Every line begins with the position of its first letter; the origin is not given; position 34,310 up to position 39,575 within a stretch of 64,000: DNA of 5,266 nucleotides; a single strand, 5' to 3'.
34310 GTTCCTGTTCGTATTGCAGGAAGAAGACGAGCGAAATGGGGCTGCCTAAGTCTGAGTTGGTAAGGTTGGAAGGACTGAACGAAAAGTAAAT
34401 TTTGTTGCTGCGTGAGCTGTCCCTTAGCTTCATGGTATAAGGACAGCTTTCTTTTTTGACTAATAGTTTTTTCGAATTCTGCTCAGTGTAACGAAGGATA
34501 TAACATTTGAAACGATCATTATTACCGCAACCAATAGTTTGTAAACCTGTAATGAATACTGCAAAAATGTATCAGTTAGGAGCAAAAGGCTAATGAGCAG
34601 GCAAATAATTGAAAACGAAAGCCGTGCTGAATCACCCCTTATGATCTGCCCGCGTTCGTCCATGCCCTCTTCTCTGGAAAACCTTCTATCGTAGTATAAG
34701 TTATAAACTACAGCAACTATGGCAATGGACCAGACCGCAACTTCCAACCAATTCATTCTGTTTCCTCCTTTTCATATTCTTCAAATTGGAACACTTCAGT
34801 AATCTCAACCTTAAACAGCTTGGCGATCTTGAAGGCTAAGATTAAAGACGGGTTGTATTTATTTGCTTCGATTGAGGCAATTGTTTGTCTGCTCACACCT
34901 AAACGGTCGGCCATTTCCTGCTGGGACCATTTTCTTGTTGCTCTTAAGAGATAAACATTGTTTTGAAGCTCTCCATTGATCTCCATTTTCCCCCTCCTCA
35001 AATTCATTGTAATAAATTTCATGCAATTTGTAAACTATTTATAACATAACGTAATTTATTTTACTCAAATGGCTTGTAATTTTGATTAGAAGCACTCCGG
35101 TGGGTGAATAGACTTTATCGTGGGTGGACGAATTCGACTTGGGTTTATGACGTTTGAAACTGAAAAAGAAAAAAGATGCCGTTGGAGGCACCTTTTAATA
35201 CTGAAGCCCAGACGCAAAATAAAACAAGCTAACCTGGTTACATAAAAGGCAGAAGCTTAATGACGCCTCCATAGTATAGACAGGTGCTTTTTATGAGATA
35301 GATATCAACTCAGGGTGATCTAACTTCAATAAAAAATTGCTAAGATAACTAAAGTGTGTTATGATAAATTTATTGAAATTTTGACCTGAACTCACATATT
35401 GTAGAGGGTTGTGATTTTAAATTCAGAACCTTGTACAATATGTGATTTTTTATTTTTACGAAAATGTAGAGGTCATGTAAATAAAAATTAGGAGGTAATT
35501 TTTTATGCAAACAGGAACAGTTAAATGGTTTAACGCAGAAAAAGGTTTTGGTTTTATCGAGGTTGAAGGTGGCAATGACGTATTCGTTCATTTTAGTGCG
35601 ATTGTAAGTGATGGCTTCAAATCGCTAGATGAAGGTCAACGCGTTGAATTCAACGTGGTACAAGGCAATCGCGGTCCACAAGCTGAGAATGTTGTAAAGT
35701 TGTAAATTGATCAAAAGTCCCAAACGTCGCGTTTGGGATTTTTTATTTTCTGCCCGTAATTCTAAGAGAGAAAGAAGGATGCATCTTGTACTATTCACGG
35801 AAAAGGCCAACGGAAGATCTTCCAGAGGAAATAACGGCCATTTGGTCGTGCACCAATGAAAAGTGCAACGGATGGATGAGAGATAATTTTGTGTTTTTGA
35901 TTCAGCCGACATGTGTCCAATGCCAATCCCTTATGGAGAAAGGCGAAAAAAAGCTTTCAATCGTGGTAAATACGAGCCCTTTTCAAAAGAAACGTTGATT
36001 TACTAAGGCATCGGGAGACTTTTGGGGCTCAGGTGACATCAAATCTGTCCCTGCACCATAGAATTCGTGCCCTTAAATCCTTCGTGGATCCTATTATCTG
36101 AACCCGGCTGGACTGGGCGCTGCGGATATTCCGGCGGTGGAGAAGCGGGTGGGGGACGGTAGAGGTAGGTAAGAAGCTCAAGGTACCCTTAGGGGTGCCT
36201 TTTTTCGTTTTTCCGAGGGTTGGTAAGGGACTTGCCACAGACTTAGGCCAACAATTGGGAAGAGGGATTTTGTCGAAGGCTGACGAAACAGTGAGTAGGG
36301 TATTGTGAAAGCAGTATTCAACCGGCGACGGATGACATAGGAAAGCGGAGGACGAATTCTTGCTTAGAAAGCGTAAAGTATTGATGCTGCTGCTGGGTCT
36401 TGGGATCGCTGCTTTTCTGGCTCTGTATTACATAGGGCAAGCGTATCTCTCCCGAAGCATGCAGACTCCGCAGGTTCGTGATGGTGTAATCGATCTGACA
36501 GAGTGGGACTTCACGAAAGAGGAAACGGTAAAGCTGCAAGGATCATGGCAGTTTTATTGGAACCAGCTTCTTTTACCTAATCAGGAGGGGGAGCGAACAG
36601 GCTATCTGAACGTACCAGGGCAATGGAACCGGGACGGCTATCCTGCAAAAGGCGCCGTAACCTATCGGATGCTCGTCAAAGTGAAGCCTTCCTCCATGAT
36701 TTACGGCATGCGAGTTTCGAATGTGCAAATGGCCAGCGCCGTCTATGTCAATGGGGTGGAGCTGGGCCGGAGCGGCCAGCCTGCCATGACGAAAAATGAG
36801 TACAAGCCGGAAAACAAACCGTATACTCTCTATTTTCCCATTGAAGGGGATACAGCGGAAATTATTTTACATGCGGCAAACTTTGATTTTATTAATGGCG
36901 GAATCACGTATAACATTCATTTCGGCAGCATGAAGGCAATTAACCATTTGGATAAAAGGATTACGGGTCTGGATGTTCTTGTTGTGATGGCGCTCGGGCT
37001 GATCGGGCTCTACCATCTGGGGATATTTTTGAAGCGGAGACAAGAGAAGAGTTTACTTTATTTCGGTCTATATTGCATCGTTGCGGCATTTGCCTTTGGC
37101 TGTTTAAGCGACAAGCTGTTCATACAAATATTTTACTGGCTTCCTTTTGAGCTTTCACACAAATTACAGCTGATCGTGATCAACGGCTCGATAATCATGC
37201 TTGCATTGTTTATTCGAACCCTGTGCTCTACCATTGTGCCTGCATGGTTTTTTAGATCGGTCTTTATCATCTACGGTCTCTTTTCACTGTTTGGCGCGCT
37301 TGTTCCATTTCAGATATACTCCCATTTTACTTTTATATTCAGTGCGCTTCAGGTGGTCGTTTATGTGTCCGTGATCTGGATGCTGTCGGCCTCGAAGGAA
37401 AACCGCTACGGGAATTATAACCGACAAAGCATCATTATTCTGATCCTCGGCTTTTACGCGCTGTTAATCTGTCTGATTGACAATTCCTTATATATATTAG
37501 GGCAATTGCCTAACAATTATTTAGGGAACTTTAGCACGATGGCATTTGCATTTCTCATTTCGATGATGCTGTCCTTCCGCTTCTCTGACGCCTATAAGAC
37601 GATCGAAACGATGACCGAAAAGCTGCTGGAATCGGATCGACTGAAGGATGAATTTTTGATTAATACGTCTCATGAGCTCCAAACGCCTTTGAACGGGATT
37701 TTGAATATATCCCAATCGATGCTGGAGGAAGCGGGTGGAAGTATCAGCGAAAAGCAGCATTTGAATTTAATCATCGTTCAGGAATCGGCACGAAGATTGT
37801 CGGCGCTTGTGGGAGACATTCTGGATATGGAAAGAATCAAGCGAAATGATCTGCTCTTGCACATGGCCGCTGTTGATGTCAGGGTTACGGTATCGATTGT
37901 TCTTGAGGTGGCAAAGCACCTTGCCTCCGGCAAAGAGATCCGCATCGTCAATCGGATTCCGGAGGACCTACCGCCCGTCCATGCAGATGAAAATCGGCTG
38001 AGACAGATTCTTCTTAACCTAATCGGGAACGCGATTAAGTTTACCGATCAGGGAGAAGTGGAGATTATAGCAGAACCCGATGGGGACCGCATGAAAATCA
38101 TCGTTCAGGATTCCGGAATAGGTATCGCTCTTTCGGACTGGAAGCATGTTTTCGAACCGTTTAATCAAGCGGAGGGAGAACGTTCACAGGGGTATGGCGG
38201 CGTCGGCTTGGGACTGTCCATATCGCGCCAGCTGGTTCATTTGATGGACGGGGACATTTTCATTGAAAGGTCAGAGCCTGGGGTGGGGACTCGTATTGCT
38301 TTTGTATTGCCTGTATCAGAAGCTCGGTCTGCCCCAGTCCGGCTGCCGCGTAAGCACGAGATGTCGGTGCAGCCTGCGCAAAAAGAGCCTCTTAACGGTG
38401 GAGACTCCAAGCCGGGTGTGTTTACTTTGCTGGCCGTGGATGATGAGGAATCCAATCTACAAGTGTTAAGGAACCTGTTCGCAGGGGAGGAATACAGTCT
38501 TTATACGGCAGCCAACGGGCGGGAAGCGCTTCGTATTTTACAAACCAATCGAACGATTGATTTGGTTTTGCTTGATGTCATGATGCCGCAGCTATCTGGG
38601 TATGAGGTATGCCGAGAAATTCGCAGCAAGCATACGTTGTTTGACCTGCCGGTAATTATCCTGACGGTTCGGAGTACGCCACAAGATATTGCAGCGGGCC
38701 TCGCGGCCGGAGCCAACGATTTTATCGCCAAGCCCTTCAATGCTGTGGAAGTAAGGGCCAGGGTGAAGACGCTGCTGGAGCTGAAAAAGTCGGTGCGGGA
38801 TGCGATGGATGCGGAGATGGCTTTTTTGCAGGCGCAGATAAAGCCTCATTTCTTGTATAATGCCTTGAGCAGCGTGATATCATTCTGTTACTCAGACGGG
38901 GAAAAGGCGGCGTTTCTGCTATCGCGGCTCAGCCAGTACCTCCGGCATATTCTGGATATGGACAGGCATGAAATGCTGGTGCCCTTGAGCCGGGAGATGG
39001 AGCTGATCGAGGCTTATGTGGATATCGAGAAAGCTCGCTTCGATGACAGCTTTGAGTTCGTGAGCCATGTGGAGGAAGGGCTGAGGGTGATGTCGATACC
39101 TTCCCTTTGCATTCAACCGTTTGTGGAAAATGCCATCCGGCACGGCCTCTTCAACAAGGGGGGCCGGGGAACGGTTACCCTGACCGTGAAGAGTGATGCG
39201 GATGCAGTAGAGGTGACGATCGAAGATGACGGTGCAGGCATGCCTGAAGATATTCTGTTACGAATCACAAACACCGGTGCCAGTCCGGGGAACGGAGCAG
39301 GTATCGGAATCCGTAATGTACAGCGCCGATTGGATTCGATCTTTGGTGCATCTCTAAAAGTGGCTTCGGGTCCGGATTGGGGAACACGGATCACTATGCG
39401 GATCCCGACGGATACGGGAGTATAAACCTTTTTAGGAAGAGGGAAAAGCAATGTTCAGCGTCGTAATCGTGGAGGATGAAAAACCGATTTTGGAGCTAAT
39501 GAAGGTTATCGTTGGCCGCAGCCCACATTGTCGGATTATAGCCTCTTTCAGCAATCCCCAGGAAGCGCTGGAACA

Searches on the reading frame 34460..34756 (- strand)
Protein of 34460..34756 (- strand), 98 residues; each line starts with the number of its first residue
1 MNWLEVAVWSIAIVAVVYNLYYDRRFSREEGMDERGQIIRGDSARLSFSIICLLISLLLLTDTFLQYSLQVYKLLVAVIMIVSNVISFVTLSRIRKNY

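Call 100: search_protein_families(library=pfam, proteins=[window:34460-34756:-], max_evalue=0.01)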
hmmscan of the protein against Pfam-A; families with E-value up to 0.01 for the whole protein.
window:34460-34756:- (98 aa): 1 family
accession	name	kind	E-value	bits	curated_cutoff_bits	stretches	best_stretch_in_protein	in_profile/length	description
PF20040.4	DUF6442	-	0.00075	20.1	25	1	27-84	10-64/102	Family of unknown function (DUF6442)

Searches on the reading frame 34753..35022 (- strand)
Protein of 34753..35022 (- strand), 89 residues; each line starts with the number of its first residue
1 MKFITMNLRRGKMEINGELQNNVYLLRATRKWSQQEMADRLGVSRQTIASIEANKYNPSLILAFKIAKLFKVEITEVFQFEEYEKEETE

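Call 100: search_protein_families(library=pfam, proteins=[window:34753-35022:-], max_evalue=0.01)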
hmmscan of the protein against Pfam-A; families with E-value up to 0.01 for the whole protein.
window:34753-35022:- (89 aa): 12 families
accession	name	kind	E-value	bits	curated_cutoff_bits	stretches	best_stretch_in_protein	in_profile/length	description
PF01381.28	HTH_3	-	5.3e-16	58.8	23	1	26-76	4-54/55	Helix-turn-helix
PF12844.13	HTH_19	-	1.6e-09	37.9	30.2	1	22-79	3-60/64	Helix-turn-helix domain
PF13560.12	HTH_31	-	3.4e-06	27.7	27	1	26-60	9-44/64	Helix-turn-helix domain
PF08279.18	HTH_11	-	9.2e-06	25.9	25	1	23-48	6-32/55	HTH domain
PF13443.12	HTH_26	-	4.7e-05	24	22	1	26-81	5-61/63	Cro/C1-type HTH DNA-binding domain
PF04545.22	Sigma70_r4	-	0.00015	21.6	24.1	1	26-53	15-42/50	Sigma-70, region 4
PF13413.12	HTH_25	-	0.001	19.3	24.6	1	27-56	6-35/62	Helix-turn-helix domain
PF08281.18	Sigma70_r4_2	-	0.001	19.1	25.7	1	20-49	15-44/54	Sigma-70, region 4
PF13384.12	HTH_23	-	0.0018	18.4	24.6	1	25-49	13-35/50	Homeodomain-like domain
PF02954.25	HTH_8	-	0.0021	18.2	22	1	31-48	18-35/42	Bacterial regulatory protein, Fis family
PF13545.12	HTH_Crp_2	-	0.0063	16.9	27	1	31-49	22-40/70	Crp-like helix-turn-helix domain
PF07022.19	Phage_CI_repr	-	0.0073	17.1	22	1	33-62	14-42/65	Bacteriophage CI repressor helix-turn-helix domain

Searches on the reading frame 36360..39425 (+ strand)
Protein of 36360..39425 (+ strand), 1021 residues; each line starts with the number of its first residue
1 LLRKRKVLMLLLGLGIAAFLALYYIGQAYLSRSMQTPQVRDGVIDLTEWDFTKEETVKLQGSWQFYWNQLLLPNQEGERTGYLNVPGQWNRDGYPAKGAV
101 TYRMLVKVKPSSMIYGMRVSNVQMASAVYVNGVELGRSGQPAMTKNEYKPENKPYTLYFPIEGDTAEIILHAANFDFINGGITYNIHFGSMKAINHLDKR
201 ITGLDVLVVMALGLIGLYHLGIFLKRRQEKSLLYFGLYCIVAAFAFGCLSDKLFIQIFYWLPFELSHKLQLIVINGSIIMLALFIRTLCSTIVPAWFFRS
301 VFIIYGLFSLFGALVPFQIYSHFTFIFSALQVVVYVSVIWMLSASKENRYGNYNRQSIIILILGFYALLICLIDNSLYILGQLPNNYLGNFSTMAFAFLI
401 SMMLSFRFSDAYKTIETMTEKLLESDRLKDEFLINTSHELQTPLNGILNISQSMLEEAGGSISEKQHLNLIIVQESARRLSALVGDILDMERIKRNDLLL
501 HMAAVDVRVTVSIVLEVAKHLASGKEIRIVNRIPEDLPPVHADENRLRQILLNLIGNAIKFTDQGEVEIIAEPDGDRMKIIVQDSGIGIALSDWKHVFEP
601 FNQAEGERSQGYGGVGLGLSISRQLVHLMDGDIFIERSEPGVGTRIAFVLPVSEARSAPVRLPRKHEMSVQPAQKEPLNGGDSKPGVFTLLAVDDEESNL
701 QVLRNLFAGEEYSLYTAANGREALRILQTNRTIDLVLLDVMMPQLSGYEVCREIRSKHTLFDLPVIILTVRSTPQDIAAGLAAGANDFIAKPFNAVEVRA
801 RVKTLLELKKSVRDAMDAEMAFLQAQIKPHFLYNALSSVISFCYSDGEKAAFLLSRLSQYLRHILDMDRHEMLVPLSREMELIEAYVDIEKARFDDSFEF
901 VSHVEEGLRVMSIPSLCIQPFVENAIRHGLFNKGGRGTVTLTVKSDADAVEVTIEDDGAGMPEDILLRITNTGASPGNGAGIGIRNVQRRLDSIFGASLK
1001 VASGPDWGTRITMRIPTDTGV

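Call 29: search_protein_families(library=pfam, proteins=[window:36360-39425:+], max_evalue=0.001)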
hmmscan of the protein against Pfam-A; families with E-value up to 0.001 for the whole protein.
window:36360-39425:+ (1021 aa): 7 families
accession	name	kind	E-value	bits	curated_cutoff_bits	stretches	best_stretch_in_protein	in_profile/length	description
PF02518.31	HATPase_c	-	6.3e-46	155.8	26.4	2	543-653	2-110/111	Histidine kinase-, DNA gyrase B-, and HSP90-like ATPase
PF00072.30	Response_reg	-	1.5e-27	96.4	30.2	1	691-802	2-110/111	Response regulator receiver domain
PF06580.19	His_kinase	-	6.6e-23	81.2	25.2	1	818-898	1-81/81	Histidine kinase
PF07695.17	7TMR-DISM_7TM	-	3.5e-14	53.6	29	1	206-405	6-203/205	7TM diverse intracellular signalling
PF00512.31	HisKA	-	2.9e-11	43.7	26.9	1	429-494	2-64/66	His Kinase A (phospho-acceptor) domain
PF13581.12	HATPase_c_2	-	2e-08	34.7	27.4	0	922-985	40-103/127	Histidine kinase-like ATPase domain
PF13589.12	HATPase_c_3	-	1.2e-05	25.8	25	0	549-620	5-78/137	Histidine kinase-, DNA gyrase B-, and HSP90-like ATPase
